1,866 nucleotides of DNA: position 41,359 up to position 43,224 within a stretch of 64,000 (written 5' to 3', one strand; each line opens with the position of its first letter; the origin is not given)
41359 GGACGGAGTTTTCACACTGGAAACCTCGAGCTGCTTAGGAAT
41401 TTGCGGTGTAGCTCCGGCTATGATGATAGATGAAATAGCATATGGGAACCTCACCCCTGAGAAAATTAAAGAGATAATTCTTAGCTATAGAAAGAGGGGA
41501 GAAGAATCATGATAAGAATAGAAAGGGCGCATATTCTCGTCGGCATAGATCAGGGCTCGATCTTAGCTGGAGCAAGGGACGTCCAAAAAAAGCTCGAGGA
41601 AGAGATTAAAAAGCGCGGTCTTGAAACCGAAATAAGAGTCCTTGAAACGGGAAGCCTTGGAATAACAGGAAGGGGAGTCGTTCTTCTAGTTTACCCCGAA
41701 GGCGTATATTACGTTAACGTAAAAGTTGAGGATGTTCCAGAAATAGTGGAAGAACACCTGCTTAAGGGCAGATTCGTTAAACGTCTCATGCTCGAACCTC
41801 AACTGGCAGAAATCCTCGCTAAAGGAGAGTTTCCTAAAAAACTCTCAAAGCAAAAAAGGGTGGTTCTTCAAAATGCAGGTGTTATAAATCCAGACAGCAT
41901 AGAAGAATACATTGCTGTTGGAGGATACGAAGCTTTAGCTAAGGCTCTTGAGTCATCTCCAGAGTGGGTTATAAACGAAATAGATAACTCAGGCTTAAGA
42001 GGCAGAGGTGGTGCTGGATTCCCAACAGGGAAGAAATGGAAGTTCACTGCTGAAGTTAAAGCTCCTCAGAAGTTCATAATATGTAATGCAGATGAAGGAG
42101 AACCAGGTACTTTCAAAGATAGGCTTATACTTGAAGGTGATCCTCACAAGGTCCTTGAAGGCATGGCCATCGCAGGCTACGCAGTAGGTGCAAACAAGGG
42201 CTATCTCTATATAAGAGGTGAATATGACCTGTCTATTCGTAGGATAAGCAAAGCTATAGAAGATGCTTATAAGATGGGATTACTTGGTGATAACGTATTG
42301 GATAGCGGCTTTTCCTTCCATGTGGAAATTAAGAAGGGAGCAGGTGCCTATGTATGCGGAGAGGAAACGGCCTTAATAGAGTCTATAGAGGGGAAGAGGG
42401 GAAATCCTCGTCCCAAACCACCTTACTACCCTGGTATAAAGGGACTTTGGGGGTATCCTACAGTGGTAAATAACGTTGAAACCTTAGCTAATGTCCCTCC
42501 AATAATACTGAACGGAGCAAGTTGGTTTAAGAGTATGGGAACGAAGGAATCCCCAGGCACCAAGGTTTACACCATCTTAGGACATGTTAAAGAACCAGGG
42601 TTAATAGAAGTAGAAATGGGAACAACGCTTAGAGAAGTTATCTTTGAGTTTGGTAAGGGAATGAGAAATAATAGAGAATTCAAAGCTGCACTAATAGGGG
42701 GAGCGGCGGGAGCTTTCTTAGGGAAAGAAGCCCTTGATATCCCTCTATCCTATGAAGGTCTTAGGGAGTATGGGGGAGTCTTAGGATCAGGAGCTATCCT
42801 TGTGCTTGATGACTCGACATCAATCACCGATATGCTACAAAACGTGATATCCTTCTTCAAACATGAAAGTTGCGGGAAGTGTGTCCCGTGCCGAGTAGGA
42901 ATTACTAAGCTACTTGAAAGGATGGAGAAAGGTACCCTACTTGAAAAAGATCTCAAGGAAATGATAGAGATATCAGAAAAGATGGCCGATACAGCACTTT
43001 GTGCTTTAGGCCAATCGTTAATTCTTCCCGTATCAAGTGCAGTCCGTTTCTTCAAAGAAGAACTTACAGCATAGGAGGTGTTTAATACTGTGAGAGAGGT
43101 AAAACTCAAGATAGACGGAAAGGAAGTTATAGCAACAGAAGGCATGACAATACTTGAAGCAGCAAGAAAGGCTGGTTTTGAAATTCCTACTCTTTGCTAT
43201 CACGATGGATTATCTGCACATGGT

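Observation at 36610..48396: [NiFe]-hydrogenase supercluster with two tandem NuoE/NuoF flavin modules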

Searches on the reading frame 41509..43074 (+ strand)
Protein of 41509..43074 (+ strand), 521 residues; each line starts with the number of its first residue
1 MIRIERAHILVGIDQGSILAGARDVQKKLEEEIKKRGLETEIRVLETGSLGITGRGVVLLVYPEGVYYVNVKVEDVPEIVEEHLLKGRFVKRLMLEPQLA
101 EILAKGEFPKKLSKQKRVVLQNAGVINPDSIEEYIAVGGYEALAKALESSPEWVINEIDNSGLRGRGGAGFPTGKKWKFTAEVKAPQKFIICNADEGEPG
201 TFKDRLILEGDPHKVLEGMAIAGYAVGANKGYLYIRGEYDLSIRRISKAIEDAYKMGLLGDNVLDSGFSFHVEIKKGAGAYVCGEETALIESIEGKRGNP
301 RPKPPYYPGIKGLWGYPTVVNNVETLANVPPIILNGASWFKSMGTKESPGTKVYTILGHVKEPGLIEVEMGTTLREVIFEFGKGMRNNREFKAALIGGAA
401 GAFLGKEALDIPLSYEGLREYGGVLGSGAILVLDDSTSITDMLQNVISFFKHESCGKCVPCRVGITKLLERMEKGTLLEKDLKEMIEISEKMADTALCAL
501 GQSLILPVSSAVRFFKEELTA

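Call 3: search_protein_families(library=pfam, proteins=[window:41509-43074:+])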
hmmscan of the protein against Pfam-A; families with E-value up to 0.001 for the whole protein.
window:41509-43074:+ (521 aa): 3 families
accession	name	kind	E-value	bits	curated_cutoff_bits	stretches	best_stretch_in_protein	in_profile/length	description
PF01512.22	Complex1_51K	-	2.3e-50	170.8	31.2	1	158-330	1-149/150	Nuo51 FMN-binding domain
PF10589.14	NADH_4Fe-4S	-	4.4e-23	81.4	23.5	1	441-520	1-83/85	NADH-ubiquinone oxidoreductase-F iron-sulfur binding region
PF10531.15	SLBB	-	7.1e-07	29.4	27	1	353-378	1-26/55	SLBB domain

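Call 5: search_protein_families(library=ncbifam, proteins=[window:41509-43074:+], max_evalue=0.01)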
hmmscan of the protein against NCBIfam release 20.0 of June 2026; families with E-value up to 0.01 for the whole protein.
window:41509-43074:+ (521 aa): 8 families
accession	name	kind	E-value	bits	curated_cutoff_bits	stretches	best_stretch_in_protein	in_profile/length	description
TIGR01959.1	nuoF_fam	equivalog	1.9e-149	497.6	558.65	1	127-520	10-407/410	NADH-quinone oxidoreductase subunit NuoF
NF010120.0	PRK13596.1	equivalog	4.2e-122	407.8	389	1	118-519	7-413/433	NADH-quinone oxidoreductase subunit NuoF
NF008436.0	PRK11278.1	equivalog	2.4e-111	372.8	749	1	128-521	24-424/448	NADH-quinone oxidoreductase subunit NuoF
NF041612.1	fdxn_Clost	equivalog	3e-17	63.1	150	1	22-94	29-101/102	2Fe-2S ferredoxin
TIGR01945.1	rnfC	subfamily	7.8e-13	47.7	245.95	1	121-398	94-328/435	RnfABCDGE type electron transport complex subunit C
TIGR04481.1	PR_assoc_PrdC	equivalog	9.2e-13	47.8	490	1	154-398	76-282/425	proline reductase-associated electron transfer protein PrdC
NF003454.1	PRK05035.1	equivalog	3.5e-12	45.6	345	1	122-399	97-332/556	electron transport complex subunit RsxC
NF041613.1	fdxn_Azotob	equivalog_domain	3.1e-08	33.8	195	1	21-90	28-97/107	2Fe-2S ferredoxin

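Call 20: search_solved_structures(query=window:41509-43074:+, max_evalue=1e-20)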
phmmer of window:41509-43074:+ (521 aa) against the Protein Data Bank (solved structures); distinct sequences matched with E-value up to 1e-20: 61 (the best 60 are shown).
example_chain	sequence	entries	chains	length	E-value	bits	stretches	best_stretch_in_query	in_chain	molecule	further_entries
7t2r_B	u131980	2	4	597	4.2e-176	589.8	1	4-520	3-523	NiFe hydrogenase subunit B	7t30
7q4v_B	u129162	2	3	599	6.4e-161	539.8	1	5-519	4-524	Iron hydrogenase HydB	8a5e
8a6t_B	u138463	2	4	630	6.9e-150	503.4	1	40-519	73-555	Electron bifurcating hydrogenase subunit HydB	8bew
9n5u_B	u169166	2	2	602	2.1e-149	501.8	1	8-519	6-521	NfnB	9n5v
7p5h_B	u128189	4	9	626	1e-148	499.5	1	8-520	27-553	Fe-hydrogenase, subunit beta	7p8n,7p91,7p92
8oh5_B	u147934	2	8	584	2e-147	495.2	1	9-519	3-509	NAD-reducing hydrogenase subunit HoxF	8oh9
9bov_B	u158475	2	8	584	1.4e-142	479.3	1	9-519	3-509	NADH dehydrogenase (Quinone)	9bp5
9mqx_B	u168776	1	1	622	3.5e-139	468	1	14-519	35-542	NADH:ubiquinone oxidoreductase, NADH-binding (51 kD) subunit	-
7q4w_B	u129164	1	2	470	1.5e-133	449.4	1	131-519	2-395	Iron hydrogenase HydB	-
6q9c_B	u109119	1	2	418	4.7e-120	404.9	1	120-504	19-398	NADH-quinone oxidoreductase subunit F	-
7q5y_C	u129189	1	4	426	4.9e-120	404.9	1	120-504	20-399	NADH-quinone oxidoreductase subunit F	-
6hl2_B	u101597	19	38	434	5.2e-120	404.8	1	120-504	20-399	NADH-quinone oxidoreductase subunit F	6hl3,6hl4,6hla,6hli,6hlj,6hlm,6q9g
6q9k_B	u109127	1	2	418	1.2e-119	403.6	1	120-504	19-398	NADH-quinone oxidoreductase subunit F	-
6r7p_B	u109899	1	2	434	1.3e-119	403.4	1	120-504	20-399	NADH-quinone oxidoreductase subunit F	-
9fii_B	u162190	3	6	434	1.8e-119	403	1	120-504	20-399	NADH-quinone oxidoreductase subunit F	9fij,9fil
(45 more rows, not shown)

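Call 26: find_homologous_proteins(query=window:41509-43074:+, max_evalue=1e-60)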
Query window:41509-43074:+ (521 aa): 8000 proteins with E <= 1e-60 among 8000 candidates; the best 120 are listed.
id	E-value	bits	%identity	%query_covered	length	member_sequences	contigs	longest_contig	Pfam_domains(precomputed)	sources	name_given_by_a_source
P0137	0.0e+0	1158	100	100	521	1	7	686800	PF10531.16,PF10589.15,PF01512.23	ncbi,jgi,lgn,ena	-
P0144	0.0e+0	1040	88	99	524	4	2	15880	PF10531.16,PF10589.15,PF01512.23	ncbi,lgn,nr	ncbi:MAG: NADH-quinone oxidoreductase subunit NuoF [Synergistetes bacterium]|nr:NADH-quinone oxidore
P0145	0.0e+0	1034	86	100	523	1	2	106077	PF10531.16,PF10589.15,PF01512.23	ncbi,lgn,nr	ncbi:MAG: NADH-quinone oxidoreductase subunit NuoF [Synergistetes bacterium]|nr:NADH-quinone oxidore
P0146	0.0e+0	1020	86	99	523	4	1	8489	PF10531.16,PF10589.15,PF01512.23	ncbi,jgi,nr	ncbi:MAG: NADH:ubiquinone oxidoreductase, nadh-binding (51 kd) subunit [bacterium 42_11]|nr:MAG: NAD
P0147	1.8e-297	1005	84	100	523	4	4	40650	PF10531.16,PF10589.15,PF01512.23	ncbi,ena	-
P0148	1.8e-256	870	72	99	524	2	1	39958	PF10531.16,PF10589.15,PF22461.3,PF01512.23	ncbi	-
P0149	2.9e-217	741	65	100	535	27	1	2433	PF10531.16,PF10589.15,PF01512.23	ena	-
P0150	7.5e-215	733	63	99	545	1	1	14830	PF10531.16,PF10589.15,PF22461.3,PF01512.23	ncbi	-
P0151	1.8e-214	731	62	99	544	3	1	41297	PF10531.16,PF10589.15,PF22461.3,PF01512.23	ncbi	-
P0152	3.3e-214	731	62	100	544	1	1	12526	PF10531.16,PF10589.15,PF01512.23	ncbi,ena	-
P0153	3.8e-214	730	63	100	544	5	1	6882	PF10531.16,PF10589.15,PF01512.23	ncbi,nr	ncbi:MAG: NADH-quinone oxidoreductase subunit NuoF [Dictyoglomaceae bacterium]|nr:NADH-quinone oxido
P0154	4.3e-214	730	63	99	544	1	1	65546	PF10589.15,PF01512.23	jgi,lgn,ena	-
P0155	4.3e-214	730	64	99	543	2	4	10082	PF10531.16,PF10589.15,PF01512.23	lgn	-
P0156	4.3e-214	730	64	99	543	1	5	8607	PF10531.16,PF10589.15,PF01512.23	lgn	-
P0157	6.1e-214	730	63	99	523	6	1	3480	PF10531.16,PF10589.15,PF22461.3,PF01512.23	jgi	jgi:NADH:ubiquinone oxidoreductase subunit F (NADH-binding)/(2Fe-2S) ferredoxin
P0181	1.8e-211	721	61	100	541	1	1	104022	PF10531.16,PF10589.15,PF01512.23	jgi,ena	-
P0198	1.2e-210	719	61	100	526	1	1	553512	PF10531.16,PF10589.15,PF01512.23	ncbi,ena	-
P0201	1.7e-210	718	61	99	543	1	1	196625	PF10531.16,PF10589.15,PF22461.3,PF01512.23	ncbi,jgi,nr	ncbi:MAG: NADH-quinone oxidoreductase subunit F [Dictyoglomus sp. NZ13-RE01]|nr:MAG: NADH-quinone ox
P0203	2.9e-210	718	61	99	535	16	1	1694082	PF10531.16,PF10589.15,PF22461.3,PF01512.23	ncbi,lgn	-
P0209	4.2e-210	717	60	100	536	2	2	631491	PF10531.16,PF10589.15,PF22461.3,PF01512.23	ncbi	-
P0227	2.3e-209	714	60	100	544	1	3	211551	PF10531.16,PF10589.15,PF01512.23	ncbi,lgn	-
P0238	1.5e-208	712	61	99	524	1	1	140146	PF10531.16,PF10589.15,PF22461.3,PF01512.23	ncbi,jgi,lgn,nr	ncbi:MAG: NADP-reducing hydrogenase subunit HndC [Syntrophorhabdaceae bacterium PtaU1.Bin034]|jgi:NA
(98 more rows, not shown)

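Call 27: find_encoding_contigs(protein=P0148, flank=10000, max_places=2)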
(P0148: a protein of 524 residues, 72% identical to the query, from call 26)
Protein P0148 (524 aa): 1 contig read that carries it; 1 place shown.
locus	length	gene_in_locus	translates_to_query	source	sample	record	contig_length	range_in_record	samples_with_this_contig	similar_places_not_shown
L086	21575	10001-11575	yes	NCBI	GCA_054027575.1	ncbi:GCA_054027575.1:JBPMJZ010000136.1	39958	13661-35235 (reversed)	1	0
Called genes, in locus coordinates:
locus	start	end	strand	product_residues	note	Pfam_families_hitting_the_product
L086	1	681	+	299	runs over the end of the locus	PF00009:GTP_EFTU, PF00350:Dynamin_N (faint), PF01926:MMR_HSR1, PF02421:FeoB_N, PF04548:AIG1 (weak), PF07650:KH_2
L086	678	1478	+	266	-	PF11967:RecO_N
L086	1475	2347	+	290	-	PF02091:tRNA-synt_2e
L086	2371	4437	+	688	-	PF02092:tRNA_synt_2f, PF05746:DALR_1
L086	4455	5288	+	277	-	PF03618:Kinase-PPPase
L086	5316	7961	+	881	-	PF01326:PPDK_N, PF00391:PEP-utilizers, PF02896:PEP-utilizers_C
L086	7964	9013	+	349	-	PF01966:HD, PF13286:HD_assoc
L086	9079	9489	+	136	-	-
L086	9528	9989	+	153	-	PF01257:2Fe-2S_thioredx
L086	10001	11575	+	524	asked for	PF01512:Complex1_51K, PF10531:SLBB, PF22461:SLBB_2 (weak), PF10589:NADH_4Fe-4S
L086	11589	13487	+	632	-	PF00111:Fer2, PF13510:Fer2_4, PF10588:NADH-G_4Fe-4S_3, PF12838:Fer4_7 (weak), PF13183:Fer4_8 (weak), PF22117:Fer4_Nqo3, PF04879:Molybdop_Fe4S4, PF00384:Molybdopterin, +3 more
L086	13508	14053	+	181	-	PF01058:Oxidored_q6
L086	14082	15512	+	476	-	PF27537:HoxH, PF00374:NiFeSe_Hases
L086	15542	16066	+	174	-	-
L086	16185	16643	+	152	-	PF01668:SmpB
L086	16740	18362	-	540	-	PF03063:Prismane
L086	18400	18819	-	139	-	PF02082:Rrf2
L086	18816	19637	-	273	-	PF00037:Fer4, PF12797:Fer4_2 (faint), PF12837:Fer4_6, PF13237:Fer4_10, PF14697:Fer4_21 (weak), PF12838:Fer4_7 (weak), PF13187:Fer4_9 (weak), PF27217:AF_0155, +1 more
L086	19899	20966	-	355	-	PF00291:PALP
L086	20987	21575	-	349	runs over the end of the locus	PF04015:DUF362, PF00037:Fer4, PF12797:Fer4_2 (weak), PF12837:Fer4_6, PF13237:Fer4_10 (weak), PF14697:Fer4_21, PF12838:Fer4_7, PF13187:Fer4_9 (weak), +2 more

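Call 28: find_encoding_contigs(protein=P0201, flank=8000, max_places=1)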
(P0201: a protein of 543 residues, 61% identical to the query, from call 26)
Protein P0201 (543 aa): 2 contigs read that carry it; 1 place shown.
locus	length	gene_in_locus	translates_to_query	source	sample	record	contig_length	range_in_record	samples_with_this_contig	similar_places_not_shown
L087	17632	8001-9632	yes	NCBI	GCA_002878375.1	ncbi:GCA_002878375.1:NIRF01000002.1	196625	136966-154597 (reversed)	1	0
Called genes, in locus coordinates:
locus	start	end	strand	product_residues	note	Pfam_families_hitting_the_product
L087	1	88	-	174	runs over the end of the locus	PF00731:AIRC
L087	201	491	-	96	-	PF00166:Cpn10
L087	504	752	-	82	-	PF00462:Glutaredoxin, PF13417:GST_N_3 (weak)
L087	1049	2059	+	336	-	PF01259:SAICAR_synt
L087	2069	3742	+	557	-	PF01558:POR, PF01855:POR_N, PF17147:PFOR_II (weak)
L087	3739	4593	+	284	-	PF02775:TPP_enzyme_C, PF12367:PFO_beta_C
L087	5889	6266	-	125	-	PF00376:MerR, PF13411:MerR_1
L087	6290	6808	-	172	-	PF13453:Zn_ribbon_TFIIB (weak)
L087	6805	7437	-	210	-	PF00300:His_Phos_1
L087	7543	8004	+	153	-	PF01257:2Fe-2S_thioredx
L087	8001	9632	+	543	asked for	PF01512:Complex1_51K, PF10531:SLBB, PF22461:SLBB_2 (faint), PF10589:NADH_4Fe-4S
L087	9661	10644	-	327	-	PF13280:WYL, PF25583:WCX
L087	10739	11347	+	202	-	PF00899:ThiF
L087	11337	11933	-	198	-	PF02660:G3P_acyltransf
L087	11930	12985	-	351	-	PF13506:Glyco_transf_21, PF13641:Glyco_tranf_2_3, PF00535:Glycos_transf_2, PF10111:Glyco_tranf_2_2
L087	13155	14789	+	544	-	PF12838:Fer4_7 (weak), PF13187:Fer4_9 (weak), PF13237:Fer4_10 (weak), PF13484:Fer4_16 (faint), PF14697:Fer4_21 (faint), PF00037:Fer4 (weak), PF02906:Fe_hyd_lg_C, PF04060:FeS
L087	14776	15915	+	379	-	PF07228:SpoIIE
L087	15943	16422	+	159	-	PF01257:2Fe-2S_thioredx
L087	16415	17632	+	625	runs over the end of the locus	PF01257:2Fe-2S_thioredx, PF01512:Complex1_51K, PF10589:NADH_4Fe-4S, PF00037:Fer4, PF12838:Fer4_7, PF13187:Fer4_9 (weak), PF13237:Fer4_10 (weak), PF00037:Fer4 (weak), +1 more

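Call 29: find_encoding_contigs(protein=P0238, flank=8000, max_places=1)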
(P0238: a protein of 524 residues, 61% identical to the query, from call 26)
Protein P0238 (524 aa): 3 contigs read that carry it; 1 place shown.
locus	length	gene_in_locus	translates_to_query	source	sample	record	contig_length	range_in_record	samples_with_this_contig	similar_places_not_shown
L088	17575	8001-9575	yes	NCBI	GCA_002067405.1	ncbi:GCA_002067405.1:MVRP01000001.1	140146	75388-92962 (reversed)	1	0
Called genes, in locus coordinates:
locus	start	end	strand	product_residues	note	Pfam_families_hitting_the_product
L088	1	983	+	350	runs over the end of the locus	PF00111:Fer2, PF13510:Fer2_4, PF10588:NADH-G_4Fe-4S_3, PF14697:Fer4_21 (weak), PF22117:Fer4_Nqo3 (weak), PF13183:Fer4_8 (weak), PF04879:Molybdop_Fe4S4, PF00384:Molybdopterin, +4 more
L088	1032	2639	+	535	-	PF00384:Molybdopterin, PF01568:Molydop_binding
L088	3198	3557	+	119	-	PF07085:DRTGG (weak)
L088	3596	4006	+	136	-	PF13581:HATPase_c_2 (weak), PF02518:HATPase_c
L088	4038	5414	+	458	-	PF00037:Fer4 (weak), PF12837:Fer4_6 (faint), PF12838:Fer4_7 (weak), PF13187:Fer4_9 (weak), PF13237:Fer4_10, PF14697:Fer4_21 (faint), PF02906:Fe_hyd_lg_C, PF04060:FeS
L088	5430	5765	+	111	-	-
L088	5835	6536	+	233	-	-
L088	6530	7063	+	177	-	PF02518:HATPase_c, PF13589:HATPase_c_3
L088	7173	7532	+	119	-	-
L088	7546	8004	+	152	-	PF01257:2Fe-2S_thioredx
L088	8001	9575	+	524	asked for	PF01512:Complex1_51K, PF10531:SLBB, PF22461:SLBB_2 (weak), PF10589:NADH_4Fe-4S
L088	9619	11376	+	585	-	PF00111:Fer2, PF13510:Fer2_4, PF10588:NADH-G_4Fe-4S_3, PF12838:Fer4_7, PF13183:Fer4_8 (weak), PF22117:Fer4_Nqo3 (weak), PF02906:Fe_hyd_lg_C, PF02256:Fe_hyd_SSU, +3 more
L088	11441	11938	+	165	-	PF01257:2Fe-2S_thioredx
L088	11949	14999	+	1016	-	PF01257:2Fe-2S_thioredx, PF01512:Complex1_51K, PF10531:SLBB, PF10589:NADH_4Fe-4S, PF14691:Fer4_20, PF07992:Pyr_redox_2, PF13450:NAD_binding_8, PF13738:Pyr_redox_3, +2 more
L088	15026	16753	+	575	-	PF00111:Fer2, PF13510:Fer2_4, PF10588:NADH-G_4Fe-4S_3, PF14697:Fer4_21 (weak), PF22117:Fer4_Nqo3 (weak), PF12838:Fer4_7, PF02906:Fe_hyd_lg_C, PF02256:Fe_hyd_SSU, +4 more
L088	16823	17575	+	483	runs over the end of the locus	PF00206:Lyase_1, PF10415:FumaraseC_C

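Call 49: find_related_loci(query=window:41509-43074:+, collection=metagenome_contigs, flank=10000)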
Query window:41509-43074:+ (521 aa) in metagenome_contigs; peptide patterns used: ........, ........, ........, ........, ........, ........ (x = any residue, [..] = any of these).
396 stretches matched a pattern; 2 encode a relative of the query (tblastn E <= 1e-3); 2 distinct loci.
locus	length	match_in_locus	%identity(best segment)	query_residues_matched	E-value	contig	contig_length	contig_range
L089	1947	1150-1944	85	2-266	2e-164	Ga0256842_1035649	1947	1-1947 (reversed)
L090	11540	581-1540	23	80-428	2e-8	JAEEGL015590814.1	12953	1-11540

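Call 51: find_encoding_contigs(protein=P0203, flank=8000, max_places=1)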
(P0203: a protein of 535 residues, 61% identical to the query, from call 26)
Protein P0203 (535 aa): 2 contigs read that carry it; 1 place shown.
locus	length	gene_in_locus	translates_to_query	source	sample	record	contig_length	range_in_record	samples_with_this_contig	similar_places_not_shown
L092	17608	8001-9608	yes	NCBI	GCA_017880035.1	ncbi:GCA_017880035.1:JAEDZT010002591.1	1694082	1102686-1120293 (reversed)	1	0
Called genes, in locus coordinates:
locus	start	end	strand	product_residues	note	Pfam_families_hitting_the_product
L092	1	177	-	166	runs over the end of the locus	PF05698:Trigger_C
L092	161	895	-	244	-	PF05697:Trigger_N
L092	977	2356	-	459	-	PF03448:MgtE_N, PF00571:CBS, PF01769:MgtE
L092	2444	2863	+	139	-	PF02603:Hpr_kinase_N (faint), PF07085:DRTGG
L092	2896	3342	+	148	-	-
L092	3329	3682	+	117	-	PF07085:DRTGG (weak)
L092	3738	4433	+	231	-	PF02811:PHP (weak), PF13263:PHP_C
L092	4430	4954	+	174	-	PF01257:2Fe-2S_thioredx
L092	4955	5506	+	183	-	PF02518:HATPase_c, PF13589:HATPase_c_3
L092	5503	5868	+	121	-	-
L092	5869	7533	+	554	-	PF01257:2Fe-2S_thioredx (weak), PF01512:Complex1_51K, PF10531:SLBB (weak), PF10589:NADH_4Fe-4S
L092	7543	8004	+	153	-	PF01257:2Fe-2S_thioredx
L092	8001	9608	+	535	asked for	PF01512:Complex1_51K, PF22461:SLBB_2 (faint), PF10531:SLBB (weak), PF10589:NADH_4Fe-4S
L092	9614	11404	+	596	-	PF00111:Fer2, PF13510:Fer2_4, PF00037:Fer4 (faint), PF12837:Fer4_6 (faint), PF10588:NADH-G_4Fe-4S_3, PF12838:Fer4_7 (weak), PF02906:Fe_hyd_lg_C, PF02256:Fe_hyd_SSU, +3 more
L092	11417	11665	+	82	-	PF21699:TM1266-like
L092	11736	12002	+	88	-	PF21699:TM1266-like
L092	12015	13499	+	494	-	PF04055:Radical_SAM, PF06968:BATS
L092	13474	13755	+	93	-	-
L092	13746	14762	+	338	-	PF04055:Radical_SAM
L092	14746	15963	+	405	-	PF00350:Dynamin_N (weak), PF01926:MMR_HSR1, PF02421:FeoB_N, PF03193:RsgA_GTPase (faint), PF00009:GTP_EFTU (weak), PF18128:HydF_dimer, PF18133:HydF_tetramer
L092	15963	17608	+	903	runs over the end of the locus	PF13510:Fer2_4, PF10588:NADH-G_4Fe-4S_3, PF12838:Fer4_7, PF13237:Fer4_10, PF14697:Fer4_21, PF04879:Molybdop_Fe4S4, PF00384:Molybdopterin, PF01568:Molydop_binding, +5 more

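Call 52: find_encoding_contigs(protein=P0151, flank=8000, max_places=1)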
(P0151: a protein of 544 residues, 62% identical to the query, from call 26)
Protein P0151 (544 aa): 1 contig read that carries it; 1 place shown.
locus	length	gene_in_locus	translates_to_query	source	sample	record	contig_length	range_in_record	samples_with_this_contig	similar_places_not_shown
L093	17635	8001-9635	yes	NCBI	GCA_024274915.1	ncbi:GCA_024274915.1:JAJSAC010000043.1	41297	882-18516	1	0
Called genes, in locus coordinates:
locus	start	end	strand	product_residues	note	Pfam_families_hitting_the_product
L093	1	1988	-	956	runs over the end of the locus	?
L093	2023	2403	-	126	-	-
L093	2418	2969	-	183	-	PF02518:HATPase_c, PF13589:HATPase_c_3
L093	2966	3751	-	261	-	PF02811:PHP, PF13263:PHP_C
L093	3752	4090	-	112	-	-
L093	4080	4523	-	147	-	PF13581:HATPase_c_2 (weak), PF02518:HATPase_c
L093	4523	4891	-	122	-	PF07085:DRTGG (weak)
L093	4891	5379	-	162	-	PF01257:2Fe-2S_thioredx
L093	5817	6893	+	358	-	PF14520:HHH_5 (weak), PF02481:DNA_processg_A, PF17782:WHD_DprA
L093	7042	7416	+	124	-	-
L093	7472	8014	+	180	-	PF01257:2Fe-2S_thioredx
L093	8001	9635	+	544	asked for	PF01512:Complex1_51K, PF10531:SLBB (weak), PF22461:SLBB_2 (weak), PF10589:NADH_4Fe-4S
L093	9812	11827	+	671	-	PF01751:Toprim, PF01131:Topoisom_bac, PF01396:Zn_ribbon_Top1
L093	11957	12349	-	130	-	PF02261:Asp_decarbox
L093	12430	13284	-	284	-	PF02569:Pantoate_ligase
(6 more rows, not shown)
